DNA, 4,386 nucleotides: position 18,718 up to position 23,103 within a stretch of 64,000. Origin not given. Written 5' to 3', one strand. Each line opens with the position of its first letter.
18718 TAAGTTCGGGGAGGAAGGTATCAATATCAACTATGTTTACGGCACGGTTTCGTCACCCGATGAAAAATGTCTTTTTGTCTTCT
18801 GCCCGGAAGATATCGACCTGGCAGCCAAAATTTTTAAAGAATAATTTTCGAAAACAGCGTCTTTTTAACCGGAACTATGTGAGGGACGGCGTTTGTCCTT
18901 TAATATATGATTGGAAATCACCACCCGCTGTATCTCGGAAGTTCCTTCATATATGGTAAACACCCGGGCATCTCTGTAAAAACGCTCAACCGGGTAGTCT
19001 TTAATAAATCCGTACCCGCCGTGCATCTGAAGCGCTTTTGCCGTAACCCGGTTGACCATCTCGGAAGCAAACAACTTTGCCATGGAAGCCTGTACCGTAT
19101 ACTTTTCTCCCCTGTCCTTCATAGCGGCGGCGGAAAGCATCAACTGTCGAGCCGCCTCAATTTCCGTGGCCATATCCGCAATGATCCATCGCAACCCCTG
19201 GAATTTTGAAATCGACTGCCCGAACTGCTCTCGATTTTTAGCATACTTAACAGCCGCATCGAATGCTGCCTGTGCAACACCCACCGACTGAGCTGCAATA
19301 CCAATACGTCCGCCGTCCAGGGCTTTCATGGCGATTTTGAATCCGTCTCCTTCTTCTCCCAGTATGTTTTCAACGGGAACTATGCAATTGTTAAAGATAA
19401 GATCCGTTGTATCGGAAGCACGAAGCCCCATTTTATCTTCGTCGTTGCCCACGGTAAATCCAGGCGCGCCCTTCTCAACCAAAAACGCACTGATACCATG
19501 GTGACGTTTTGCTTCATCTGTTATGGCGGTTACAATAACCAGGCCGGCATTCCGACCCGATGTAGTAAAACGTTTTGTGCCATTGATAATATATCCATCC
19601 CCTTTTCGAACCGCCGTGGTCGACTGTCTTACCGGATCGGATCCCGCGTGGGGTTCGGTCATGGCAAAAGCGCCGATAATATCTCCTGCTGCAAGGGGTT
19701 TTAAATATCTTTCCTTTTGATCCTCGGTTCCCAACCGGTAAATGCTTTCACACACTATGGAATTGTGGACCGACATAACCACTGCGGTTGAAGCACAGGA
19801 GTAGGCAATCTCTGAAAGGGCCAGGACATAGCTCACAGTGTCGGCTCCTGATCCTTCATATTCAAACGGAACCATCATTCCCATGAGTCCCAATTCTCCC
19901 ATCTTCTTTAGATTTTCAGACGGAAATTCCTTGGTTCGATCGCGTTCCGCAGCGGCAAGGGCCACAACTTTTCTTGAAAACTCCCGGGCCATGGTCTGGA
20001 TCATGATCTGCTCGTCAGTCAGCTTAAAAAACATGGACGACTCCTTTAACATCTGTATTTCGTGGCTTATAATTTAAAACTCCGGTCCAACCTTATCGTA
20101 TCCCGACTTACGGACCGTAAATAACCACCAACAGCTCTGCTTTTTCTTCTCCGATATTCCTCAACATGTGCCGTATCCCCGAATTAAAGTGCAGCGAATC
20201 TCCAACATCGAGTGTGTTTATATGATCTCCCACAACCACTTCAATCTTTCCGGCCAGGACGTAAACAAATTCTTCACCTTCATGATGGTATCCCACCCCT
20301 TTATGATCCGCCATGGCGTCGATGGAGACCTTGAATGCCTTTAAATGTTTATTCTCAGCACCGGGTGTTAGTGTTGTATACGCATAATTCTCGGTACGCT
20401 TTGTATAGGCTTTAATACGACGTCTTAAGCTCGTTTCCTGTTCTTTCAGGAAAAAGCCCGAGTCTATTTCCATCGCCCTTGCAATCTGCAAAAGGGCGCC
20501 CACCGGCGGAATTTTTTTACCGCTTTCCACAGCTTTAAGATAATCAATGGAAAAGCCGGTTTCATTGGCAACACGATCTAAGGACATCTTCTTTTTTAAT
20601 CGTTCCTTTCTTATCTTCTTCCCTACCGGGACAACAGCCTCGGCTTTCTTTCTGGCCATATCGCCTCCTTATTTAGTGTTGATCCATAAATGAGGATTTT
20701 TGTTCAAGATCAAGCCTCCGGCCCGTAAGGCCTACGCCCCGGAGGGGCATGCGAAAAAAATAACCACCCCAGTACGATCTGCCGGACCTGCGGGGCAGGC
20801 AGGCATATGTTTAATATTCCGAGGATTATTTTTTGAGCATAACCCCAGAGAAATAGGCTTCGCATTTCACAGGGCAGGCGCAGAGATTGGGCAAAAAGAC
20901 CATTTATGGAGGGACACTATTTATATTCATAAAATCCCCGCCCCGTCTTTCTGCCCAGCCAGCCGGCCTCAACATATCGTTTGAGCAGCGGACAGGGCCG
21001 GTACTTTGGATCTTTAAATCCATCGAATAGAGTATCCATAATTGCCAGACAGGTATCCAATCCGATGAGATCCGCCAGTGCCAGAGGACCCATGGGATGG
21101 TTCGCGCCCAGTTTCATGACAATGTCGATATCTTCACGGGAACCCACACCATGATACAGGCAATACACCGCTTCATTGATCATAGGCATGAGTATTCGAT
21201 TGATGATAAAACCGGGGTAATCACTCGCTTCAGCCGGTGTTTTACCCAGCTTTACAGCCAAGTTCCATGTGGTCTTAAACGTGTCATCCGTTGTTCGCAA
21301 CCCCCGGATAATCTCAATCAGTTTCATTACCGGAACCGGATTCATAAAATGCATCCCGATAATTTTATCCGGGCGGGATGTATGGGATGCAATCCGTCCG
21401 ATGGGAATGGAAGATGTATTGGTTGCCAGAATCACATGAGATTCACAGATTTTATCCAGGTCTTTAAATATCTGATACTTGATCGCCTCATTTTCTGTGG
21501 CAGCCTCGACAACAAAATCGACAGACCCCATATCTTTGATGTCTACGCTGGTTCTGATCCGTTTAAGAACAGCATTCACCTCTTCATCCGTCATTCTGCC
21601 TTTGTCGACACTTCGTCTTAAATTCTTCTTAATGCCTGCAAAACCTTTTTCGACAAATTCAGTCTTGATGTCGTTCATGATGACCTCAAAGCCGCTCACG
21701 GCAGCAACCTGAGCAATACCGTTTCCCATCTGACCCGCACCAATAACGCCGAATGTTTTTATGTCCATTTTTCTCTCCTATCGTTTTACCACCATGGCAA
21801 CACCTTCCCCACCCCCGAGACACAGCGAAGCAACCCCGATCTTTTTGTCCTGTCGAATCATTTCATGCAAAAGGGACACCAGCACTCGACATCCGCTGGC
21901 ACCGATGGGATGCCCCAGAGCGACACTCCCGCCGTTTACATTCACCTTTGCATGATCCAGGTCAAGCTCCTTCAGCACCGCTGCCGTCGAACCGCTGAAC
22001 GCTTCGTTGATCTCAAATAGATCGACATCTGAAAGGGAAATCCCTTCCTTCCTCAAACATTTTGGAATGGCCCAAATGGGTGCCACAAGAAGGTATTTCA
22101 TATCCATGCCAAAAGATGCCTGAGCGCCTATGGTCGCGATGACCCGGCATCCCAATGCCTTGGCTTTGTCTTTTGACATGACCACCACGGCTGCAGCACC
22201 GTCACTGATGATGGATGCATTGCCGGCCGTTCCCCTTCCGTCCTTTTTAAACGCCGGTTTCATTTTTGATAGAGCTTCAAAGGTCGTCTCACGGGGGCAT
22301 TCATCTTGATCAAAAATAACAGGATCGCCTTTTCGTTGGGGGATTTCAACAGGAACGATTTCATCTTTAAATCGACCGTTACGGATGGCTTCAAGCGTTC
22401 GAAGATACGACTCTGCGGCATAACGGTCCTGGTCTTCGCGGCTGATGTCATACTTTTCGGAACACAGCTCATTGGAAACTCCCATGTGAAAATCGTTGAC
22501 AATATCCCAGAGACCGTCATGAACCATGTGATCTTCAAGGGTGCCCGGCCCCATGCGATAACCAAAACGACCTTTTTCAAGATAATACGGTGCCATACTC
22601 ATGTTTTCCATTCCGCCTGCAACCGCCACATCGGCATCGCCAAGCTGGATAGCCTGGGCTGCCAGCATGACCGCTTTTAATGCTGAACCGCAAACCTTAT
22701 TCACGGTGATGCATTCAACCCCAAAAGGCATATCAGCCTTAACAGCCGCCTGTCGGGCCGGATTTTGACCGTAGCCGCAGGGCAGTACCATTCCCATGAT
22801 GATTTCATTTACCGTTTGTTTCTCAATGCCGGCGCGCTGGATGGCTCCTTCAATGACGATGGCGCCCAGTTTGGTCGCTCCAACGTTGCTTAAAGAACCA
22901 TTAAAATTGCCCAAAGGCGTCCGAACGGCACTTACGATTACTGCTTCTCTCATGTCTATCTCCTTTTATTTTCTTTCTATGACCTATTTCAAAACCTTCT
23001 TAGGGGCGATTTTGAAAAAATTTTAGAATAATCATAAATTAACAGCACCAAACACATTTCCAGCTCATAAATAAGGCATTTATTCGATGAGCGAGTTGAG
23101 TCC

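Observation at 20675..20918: Family A MITE-like element with a nested 32-nt hairpin module, inserted between hbd and the XRE/cupin gene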

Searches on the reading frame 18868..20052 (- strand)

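Call 68: search_protein_families(library=pfam, proteins=[window:18868-20052:-], max_evalue=0.00001)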
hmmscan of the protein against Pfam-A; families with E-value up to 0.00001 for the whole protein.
window:18868-20052:- (395 aa): 5 families
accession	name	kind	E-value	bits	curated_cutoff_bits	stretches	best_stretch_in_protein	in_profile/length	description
PF00441.29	Acyl-CoA_dh_1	-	6.2e-54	182.7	22.4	1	235-383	1-149/150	Acyl-CoA dehydrogenase, C-terminal domain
PF02771.21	Acyl-CoA_dh_N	-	2.2e-37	128.3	22.9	1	12-124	1-113/113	Acyl-CoA dehydrogenase, N-terminal domain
PF02770.24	Acyl-CoA_dh_M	-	8.2e-27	93.7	33.3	1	128-223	1-97/97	Acyl-CoA dehydrogenase, middle domain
PF08028.16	Acyl-CoA_dh_2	-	1e-26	94.2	22.7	1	250-372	1-133/134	Acyl-CoA dehydrogenase, C-terminal domain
PF22924.1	ACOX_C_alpha1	-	3.5e-06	27.4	27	0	308-372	95-157/169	Acyl-CoA oxidase, C-alpha1 domain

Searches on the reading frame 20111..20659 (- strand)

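Call 68: search_protein_families(library=pfam, proteins=[window:20111-20659:-], max_evalue=0.00001)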
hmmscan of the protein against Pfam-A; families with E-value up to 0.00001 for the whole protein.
window:20111-20659:- (183 aa): 4 families
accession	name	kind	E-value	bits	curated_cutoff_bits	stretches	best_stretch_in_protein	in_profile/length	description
PF07883.17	Cupin_2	-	1.2e-15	57.4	27.2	1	125-179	15-69/70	Cupin domain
PF01381.28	HTH_3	-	3e-07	30.8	23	1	16-66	1-51/55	Helix-turn-helix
PF12844.13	HTH_19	-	4.2e-07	30.2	30.2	1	13-66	1-54/64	Helix-turn-helix domain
PF13560.12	HTH_31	-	7.4e-06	26.6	27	0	15-63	5-54/64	Helix-turn-helix domain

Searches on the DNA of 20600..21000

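Call 28: search_rna_families(source=window, start=20600, end=21000, threshold=evalue, max_evalue=10)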
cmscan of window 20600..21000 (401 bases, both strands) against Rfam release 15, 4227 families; matches with E-value up to 10: 2.
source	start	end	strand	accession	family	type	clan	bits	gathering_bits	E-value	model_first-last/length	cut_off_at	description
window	20887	20958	-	RF03360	mir-3156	Gene; miRNA;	-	18.7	76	0.48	1-77/77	no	mir-3156 microRNA precursor family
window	20838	20912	+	RF02133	HOXB13-AS1_2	Gene; lncRNA;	-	13.5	40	0.99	1-81/81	no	HOXB13 antisense RNA 1 conserved region 2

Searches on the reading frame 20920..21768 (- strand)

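Call 68: search_protein_families(library=pfam, proteins=[window:20920-21768:-], max_evalue=0.00001)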
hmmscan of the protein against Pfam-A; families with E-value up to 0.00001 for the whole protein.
window:20920-21768:- (283 aa): 2 families
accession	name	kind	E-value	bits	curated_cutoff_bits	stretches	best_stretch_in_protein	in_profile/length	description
PF02737.24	3HCDH_N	-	4.7e-63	212.8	22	1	7-183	3-179/180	3-hydroxyacyl-CoA dehydrogenase, NAD binding domain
PF00725.27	3HCDH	-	6.4e-37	126.4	22.1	1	186-282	1-97/97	3-hydroxyacyl-CoA dehydrogenase, C-terminal domain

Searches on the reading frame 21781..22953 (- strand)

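Call 68: search_protein_families(library=pfam, proteins=[window:21781-22953:-], max_evalue=0.00001)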
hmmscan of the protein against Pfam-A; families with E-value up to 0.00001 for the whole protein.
window:21781-22953:- (391 aa): 2 families
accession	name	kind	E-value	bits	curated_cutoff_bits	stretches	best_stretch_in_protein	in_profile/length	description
PF00108.29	Thiolase_N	-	2.1e-96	322.7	26.4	1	5-262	2-260/260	Thiolase, N-terminal domain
PF02803.24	Thiolase_C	-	1.3e-44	151.3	27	1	271-391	3-123/123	Thiolase, C-terminal domain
